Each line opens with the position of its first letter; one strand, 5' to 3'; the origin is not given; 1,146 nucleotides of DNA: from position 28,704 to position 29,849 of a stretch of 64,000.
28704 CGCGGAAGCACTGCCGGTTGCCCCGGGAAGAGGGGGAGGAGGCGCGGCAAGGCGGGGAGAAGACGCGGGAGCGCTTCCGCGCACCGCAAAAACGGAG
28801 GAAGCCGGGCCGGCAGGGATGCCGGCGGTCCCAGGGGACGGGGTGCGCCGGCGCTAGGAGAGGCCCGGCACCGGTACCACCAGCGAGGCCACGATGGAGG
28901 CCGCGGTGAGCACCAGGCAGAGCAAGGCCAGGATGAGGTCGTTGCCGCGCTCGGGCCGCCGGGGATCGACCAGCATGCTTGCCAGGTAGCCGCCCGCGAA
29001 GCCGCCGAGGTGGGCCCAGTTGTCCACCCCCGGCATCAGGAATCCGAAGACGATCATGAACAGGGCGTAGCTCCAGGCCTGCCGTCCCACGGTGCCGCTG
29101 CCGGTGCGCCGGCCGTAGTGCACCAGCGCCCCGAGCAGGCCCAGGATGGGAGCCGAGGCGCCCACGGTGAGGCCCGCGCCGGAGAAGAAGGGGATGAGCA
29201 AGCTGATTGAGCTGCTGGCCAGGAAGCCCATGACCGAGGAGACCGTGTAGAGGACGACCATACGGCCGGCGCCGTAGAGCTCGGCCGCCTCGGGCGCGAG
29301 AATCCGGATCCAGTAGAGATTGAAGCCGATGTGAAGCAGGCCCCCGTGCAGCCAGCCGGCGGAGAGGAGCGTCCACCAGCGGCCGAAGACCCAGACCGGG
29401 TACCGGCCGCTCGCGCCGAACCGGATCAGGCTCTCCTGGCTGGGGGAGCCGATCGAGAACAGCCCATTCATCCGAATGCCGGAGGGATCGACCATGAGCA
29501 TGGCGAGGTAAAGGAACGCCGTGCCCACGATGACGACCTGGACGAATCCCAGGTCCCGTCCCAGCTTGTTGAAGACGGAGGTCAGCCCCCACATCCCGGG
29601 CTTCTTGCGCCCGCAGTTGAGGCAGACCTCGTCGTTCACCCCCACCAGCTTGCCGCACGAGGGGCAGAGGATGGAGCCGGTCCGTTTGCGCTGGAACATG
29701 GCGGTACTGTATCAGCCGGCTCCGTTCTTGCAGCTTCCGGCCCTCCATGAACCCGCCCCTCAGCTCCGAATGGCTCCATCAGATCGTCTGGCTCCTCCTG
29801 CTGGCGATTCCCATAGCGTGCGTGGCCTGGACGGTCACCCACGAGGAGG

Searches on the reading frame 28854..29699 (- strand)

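Call 66: search_protein_families(library=pfam, proteins=[window:28854-29699:-], max_evalue=0.001)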
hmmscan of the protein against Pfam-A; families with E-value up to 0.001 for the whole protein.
window:28854-29699:- (281 aa): 1 family
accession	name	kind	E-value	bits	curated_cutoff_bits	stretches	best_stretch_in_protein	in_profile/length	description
PF01694.28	Rhomboid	-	5.6e-21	75.7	22.6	1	106-244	2-140/143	Rhomboid domain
